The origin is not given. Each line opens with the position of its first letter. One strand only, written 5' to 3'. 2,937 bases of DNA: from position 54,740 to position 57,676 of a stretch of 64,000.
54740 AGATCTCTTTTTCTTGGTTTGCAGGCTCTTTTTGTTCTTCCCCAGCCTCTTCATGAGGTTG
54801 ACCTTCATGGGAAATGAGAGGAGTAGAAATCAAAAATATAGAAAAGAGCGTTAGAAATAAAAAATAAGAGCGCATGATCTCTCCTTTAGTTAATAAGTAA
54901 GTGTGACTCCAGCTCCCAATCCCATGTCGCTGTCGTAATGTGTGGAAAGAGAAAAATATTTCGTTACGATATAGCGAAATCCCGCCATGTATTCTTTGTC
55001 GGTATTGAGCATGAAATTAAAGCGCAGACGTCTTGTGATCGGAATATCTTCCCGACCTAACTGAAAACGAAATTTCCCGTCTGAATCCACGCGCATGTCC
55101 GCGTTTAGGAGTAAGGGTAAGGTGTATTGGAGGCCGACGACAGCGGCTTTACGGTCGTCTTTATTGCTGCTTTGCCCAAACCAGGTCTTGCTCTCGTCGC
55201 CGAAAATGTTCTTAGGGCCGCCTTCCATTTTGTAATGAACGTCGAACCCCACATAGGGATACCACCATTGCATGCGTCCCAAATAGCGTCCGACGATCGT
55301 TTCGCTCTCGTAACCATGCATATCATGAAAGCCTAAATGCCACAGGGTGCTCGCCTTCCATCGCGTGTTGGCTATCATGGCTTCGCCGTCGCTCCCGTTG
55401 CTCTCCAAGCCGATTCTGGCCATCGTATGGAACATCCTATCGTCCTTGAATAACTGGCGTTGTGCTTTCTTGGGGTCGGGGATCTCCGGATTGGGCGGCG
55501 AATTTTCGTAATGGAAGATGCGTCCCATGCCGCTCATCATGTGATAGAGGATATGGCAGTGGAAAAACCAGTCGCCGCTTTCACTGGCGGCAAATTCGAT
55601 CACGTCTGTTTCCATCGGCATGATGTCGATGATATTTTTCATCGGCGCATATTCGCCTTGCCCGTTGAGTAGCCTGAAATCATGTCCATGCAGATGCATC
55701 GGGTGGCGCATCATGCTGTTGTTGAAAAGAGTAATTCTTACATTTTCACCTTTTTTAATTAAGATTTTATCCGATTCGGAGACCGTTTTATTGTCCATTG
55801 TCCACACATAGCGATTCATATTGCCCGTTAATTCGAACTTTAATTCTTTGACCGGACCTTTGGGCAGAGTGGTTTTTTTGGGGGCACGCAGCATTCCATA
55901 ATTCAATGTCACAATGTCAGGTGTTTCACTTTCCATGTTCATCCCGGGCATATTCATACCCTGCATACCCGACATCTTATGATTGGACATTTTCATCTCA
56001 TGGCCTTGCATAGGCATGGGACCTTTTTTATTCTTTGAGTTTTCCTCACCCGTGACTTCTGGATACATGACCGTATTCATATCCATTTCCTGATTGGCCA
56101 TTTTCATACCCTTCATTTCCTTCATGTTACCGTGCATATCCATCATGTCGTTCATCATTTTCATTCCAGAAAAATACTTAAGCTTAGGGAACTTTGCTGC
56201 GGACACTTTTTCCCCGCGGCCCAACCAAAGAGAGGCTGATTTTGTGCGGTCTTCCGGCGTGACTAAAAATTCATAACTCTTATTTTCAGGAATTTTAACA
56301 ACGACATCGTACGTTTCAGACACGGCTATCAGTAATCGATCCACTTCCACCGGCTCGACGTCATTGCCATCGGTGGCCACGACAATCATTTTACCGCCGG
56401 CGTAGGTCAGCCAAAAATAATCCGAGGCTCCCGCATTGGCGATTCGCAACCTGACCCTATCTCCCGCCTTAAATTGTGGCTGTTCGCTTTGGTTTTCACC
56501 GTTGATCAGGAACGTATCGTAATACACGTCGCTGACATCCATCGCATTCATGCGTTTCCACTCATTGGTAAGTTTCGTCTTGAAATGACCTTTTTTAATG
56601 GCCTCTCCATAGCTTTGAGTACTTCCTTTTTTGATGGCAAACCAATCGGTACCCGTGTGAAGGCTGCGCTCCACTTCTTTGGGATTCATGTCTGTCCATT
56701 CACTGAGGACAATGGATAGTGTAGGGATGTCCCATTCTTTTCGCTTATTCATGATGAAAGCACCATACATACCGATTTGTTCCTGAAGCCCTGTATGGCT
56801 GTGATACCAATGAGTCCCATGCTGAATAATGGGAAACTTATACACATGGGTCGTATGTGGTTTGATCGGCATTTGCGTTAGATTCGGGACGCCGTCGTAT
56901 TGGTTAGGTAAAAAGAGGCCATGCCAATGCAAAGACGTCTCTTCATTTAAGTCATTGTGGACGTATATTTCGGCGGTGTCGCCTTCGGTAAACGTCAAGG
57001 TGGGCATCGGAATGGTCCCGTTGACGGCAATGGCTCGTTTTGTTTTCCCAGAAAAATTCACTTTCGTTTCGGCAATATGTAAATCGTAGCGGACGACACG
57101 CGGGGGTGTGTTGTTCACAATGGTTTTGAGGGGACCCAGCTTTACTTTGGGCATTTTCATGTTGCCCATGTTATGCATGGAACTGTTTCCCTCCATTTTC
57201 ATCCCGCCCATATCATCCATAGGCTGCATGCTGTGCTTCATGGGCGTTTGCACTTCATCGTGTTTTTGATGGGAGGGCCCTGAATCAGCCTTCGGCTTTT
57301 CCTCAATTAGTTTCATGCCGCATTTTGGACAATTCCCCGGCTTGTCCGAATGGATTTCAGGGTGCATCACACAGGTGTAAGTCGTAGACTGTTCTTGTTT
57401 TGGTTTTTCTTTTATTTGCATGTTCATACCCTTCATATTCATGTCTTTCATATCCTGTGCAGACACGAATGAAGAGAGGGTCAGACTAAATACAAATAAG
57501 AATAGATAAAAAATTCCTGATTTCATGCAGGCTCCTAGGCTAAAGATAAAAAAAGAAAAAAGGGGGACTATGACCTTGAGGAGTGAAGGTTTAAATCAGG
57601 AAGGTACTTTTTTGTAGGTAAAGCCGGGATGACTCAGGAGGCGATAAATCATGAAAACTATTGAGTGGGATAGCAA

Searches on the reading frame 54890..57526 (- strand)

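Call 47: search_protein_families(library=pfam, max_evalue=0.00001, proteins=[window:54890-57526:-])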
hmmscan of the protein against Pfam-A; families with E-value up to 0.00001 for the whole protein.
window:54890-57526:- (878 aa): 4 families
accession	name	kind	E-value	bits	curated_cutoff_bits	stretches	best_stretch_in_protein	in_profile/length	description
PF07732.21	Cu-oxidase_3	-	1.4e-42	144.9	21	1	151-263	2-118/119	Multicopper oxidase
PF07731.20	Cu-oxidase_2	-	1.6e-28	99.7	20.4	1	560-674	6-134/137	Multicopper oxidase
PF00394.28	Cu-oxidase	-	6.8e-19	69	21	1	273-422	6-133/157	Multicopper oxidase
PF19335.5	HMBD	-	2.7e-13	50.1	23.6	1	50-75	2-27/28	Heavy metal binding domain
